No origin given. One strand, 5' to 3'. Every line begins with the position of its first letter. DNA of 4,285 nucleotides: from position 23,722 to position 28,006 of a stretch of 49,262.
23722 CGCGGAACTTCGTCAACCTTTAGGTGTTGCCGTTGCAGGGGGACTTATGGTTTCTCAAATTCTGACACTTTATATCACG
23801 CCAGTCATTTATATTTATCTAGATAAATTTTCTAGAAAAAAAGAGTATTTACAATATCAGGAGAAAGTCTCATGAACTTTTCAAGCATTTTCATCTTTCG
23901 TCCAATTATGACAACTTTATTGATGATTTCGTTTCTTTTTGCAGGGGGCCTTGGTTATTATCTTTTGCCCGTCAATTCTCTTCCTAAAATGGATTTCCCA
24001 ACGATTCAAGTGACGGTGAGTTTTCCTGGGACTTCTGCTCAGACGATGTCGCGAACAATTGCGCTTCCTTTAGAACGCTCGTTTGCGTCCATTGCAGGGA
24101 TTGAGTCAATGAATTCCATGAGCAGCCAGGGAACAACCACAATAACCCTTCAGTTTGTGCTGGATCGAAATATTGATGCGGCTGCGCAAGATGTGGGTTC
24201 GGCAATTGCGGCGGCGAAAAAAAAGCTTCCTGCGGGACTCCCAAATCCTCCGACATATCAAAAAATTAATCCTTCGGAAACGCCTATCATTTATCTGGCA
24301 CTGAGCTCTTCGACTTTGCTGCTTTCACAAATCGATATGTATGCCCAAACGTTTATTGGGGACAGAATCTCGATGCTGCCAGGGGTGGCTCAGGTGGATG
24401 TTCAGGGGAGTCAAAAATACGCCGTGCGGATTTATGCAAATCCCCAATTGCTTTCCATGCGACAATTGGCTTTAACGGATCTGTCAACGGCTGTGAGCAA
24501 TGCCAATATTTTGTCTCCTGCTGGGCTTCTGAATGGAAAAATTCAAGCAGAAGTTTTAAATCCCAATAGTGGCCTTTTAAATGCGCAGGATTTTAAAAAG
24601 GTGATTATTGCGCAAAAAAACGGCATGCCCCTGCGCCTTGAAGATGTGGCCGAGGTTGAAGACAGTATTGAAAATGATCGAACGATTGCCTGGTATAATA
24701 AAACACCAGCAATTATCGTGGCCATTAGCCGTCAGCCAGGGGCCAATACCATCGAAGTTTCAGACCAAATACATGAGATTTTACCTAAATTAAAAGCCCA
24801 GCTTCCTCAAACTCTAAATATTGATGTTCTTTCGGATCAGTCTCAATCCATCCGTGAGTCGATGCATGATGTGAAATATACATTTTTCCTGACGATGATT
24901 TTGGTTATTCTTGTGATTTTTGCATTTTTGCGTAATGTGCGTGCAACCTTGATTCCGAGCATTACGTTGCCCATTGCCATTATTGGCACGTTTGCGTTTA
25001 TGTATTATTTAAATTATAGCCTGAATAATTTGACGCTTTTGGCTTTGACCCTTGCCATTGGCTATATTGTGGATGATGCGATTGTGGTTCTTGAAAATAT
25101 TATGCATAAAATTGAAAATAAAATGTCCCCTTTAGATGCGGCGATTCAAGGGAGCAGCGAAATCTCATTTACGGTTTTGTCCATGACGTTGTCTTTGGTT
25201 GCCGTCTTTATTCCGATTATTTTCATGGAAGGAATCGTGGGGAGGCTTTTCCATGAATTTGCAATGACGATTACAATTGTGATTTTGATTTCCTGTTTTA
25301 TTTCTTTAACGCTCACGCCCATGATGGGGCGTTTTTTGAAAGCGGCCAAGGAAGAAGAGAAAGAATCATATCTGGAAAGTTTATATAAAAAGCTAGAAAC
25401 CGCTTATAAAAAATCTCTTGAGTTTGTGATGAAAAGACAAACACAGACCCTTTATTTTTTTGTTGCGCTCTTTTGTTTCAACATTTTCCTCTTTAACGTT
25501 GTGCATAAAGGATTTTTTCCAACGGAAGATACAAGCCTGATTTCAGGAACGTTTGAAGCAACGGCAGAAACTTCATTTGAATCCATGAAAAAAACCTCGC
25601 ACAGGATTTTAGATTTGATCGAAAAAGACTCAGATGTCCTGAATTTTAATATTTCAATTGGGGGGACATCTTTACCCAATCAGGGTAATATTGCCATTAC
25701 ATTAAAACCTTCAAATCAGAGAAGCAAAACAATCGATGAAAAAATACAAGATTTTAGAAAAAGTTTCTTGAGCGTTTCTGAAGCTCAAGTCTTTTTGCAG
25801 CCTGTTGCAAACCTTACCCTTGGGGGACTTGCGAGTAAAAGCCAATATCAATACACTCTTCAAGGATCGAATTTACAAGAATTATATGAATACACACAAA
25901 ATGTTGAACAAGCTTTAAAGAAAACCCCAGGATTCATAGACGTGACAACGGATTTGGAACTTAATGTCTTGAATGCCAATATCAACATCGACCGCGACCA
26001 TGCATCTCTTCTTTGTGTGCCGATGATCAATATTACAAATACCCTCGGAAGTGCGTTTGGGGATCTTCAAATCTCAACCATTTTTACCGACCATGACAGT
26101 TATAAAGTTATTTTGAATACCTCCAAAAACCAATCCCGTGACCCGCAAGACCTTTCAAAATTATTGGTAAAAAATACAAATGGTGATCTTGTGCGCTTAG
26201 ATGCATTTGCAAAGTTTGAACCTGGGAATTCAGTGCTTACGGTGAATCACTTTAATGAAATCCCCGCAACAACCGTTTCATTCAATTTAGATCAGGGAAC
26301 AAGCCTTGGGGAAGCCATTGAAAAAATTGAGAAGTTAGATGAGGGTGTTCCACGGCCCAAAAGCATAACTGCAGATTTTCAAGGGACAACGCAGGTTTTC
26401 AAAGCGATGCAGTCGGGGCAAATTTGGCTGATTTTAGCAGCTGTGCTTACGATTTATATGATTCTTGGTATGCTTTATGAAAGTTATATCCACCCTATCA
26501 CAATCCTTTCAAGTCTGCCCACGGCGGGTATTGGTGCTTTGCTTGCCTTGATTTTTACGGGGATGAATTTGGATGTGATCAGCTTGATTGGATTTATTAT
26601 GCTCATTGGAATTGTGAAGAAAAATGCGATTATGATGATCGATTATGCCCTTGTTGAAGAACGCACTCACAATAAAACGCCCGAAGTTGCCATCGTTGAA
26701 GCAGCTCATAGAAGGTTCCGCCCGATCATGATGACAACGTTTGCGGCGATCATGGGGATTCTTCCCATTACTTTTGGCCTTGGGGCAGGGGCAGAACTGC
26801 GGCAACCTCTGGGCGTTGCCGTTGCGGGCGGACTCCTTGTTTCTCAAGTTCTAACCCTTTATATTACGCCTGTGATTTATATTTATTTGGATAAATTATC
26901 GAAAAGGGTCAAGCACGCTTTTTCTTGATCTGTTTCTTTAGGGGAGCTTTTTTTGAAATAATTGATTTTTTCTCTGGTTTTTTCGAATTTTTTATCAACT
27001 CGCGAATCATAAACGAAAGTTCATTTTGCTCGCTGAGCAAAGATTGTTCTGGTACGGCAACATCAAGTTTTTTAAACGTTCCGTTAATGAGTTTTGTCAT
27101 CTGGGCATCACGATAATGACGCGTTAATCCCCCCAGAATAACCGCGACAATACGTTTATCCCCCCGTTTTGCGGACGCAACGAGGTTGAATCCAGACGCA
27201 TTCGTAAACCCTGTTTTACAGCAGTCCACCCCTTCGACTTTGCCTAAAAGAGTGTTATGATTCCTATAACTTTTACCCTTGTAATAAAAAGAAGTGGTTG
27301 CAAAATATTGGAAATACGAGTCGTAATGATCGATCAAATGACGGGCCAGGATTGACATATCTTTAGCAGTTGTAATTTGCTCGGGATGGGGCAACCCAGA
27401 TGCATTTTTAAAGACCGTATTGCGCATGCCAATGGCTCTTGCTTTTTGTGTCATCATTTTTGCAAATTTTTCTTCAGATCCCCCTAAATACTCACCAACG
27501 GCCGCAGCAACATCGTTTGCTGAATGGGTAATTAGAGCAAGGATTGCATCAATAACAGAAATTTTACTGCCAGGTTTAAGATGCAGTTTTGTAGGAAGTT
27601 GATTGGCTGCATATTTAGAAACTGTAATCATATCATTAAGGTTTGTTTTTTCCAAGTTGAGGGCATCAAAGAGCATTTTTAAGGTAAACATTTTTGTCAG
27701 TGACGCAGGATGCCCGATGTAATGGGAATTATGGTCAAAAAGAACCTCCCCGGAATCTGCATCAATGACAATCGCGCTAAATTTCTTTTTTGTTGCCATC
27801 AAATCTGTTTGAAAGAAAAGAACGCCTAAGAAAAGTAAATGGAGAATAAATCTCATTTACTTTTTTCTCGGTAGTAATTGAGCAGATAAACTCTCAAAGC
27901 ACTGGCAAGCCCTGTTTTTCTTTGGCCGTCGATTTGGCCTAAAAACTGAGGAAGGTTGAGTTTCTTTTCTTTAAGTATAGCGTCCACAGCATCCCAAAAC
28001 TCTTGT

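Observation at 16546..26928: One adaptor gene followed by three tandem, translationally coupled RND permease paralogues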

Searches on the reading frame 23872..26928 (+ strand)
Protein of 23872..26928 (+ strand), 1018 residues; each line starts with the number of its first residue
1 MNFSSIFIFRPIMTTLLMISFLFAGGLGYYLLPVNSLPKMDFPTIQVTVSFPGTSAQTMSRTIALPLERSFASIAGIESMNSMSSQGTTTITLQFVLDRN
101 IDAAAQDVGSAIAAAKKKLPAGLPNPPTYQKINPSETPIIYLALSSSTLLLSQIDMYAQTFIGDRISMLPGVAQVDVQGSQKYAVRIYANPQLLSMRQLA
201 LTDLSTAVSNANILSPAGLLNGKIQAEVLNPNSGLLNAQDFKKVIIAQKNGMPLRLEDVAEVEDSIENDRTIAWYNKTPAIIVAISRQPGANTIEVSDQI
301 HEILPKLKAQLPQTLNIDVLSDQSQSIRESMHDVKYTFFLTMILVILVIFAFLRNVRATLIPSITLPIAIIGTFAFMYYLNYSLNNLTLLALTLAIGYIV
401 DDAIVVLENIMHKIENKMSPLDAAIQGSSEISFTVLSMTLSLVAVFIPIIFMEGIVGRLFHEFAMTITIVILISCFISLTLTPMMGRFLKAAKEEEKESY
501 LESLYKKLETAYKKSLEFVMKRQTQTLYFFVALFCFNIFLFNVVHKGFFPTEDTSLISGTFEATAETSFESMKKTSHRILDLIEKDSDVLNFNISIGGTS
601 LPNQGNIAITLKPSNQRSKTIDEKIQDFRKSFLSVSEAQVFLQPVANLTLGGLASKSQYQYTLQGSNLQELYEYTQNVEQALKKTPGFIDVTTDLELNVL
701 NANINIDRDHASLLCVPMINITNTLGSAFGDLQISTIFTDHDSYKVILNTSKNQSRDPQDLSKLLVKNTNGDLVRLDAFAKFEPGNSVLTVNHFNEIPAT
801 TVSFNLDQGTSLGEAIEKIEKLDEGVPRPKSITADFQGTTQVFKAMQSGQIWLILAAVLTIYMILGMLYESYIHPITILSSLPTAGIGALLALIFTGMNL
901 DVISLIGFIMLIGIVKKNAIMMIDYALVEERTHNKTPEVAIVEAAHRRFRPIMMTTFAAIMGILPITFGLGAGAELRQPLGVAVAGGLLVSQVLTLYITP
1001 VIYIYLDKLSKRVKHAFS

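Call 8: search_protein_families(library=ncbifam, proteins=[window:23872-26928:+])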
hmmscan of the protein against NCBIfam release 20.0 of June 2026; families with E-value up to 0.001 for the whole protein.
window:23872-26928:+ (1018 aa): 16 families
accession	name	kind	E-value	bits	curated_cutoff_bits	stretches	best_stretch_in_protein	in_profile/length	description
NF033617.1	RND_permease_2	subfamily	0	1135.5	1250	1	4-1007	1-1008/1009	multidrug efflux RND transporter permease subunit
NF007798.0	PRK10503.1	equivalog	0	1063.4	1584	1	4-1016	13-1032/1040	MdtB/MuxB family multidrug efflux RND transporter permease subunit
NF007905.0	PRK10614.1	equivalog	0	1032.3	1774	1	1-1015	1-1017/1025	multidrug efflux RND transporter permease subunit MdtC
NF000282.2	RND_permease_1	subfamily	1.7e-203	678.5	1250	1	4-1007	1-1028/1029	multidrug efflux RND transporter permease subunit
TIGR00915.1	2A0602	subfamily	2.5e-180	601.8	940.35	1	4-1012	2-1034/1050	efflux RND transporter permease subunit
NF007133.0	PRK09579.1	equivalog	1.1e-162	542.9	1763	1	1-1013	1-1009/1017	multidrug efflux RND transporter permease subunit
NF007131.0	PRK09577.1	equivalog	3.4e-133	445.5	1768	1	6-1014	4-1030/1045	multidrug efflux RND transporter permease subunit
NF007842.1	PRK10555.1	equivalog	1.3e-132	443.7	1854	1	5-1006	3-1026/1036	multidrug efflux RND transporter permease AcrD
NF000037.1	RND_perm_OqxB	exception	3.3e-124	415.9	2200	1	1-1014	1-1042/1050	multidrug efflux RND transporter permease subunit OqxB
NF011706.2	PRK15127.1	equivalog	7.5e-119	398.2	2150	1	5-1008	3-1031/1049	multidrug efflux RND transporter permease subunit AcrB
TIGR00914.1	2A0601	subfamily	2.8e-109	366.4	701.45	1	19-1011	18-1040/1051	CusA/CzcA family heavy metal efflux RND transporter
TIGR00921.1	2A067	subfamily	1.1e-12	46.8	351.9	2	255-535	112-401/733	hydrophobe/amphiphile efflux-3 (HAE3) family transporter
TIGR00916.1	2A0604s01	subfamily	5.8e-09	35.9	148.6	1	341-478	95-230/231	SecD/SecF family protein translocase subunit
NF009583.0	PRK13024.1-3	subfamily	7.6e-08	30.8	721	1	336-542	283-482/755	protein translocase subunit SecDF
TIGR00966.2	transloc_SecF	equivalog_domain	2.5e-05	23.9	160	1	280-482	79-272/279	protein translocase subunit SecF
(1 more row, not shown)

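Call 9: search_protein_families(library=pfam, proteins=[window:23872-26928:+])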
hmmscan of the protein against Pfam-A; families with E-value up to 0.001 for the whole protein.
window:23872-26928:+ (1018 aa): 3 families
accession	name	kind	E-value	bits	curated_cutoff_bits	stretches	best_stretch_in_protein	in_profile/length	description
PF00873.25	ACR_tran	-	5.8e-294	978.2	28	1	4-1006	2-1020/1021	AcrB/AcrD/AcrF family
PF03176.21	MMPL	-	2.6e-09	36.9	20.5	2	282-488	89-305/333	MMPL family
PF02355.23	SecD_SecF_C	-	1.6e-06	28.1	20.5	1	338-484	38-185/189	Protein export membrane protein SecD/SecF, C-terminal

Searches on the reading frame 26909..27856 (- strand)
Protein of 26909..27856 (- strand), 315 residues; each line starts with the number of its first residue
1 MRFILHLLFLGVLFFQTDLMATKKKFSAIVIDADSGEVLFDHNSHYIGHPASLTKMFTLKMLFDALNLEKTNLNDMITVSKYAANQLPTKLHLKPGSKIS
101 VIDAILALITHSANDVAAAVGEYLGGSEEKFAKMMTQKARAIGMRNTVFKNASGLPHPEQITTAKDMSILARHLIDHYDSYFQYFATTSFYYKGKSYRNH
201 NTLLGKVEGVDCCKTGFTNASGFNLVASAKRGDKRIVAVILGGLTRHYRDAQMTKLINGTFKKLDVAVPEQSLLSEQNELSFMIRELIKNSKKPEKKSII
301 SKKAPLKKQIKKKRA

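Call 9: search_protein_families(library=pfam, proteins=[window:26909-27856:-])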
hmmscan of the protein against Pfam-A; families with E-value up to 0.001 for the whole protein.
window:26909-27856:- (315 aa): 3 families
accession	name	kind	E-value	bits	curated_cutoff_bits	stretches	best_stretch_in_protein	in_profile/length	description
PF00768.25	Peptidase_S11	-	2.8e-55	187.8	27.6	1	27-243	14-237/239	D-alanyl-D-alanine carboxypeptidase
PF13354.11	Beta-lactamase2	-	9.4e-12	45.2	22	1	29-175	3-147/214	Beta-lactamase enzyme family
PF02113.21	Peptidase_S13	-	0.0003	20.1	22.8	0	24-66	16-59/444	D-Ala-D-Ala carboxypeptidase 3 (S13) family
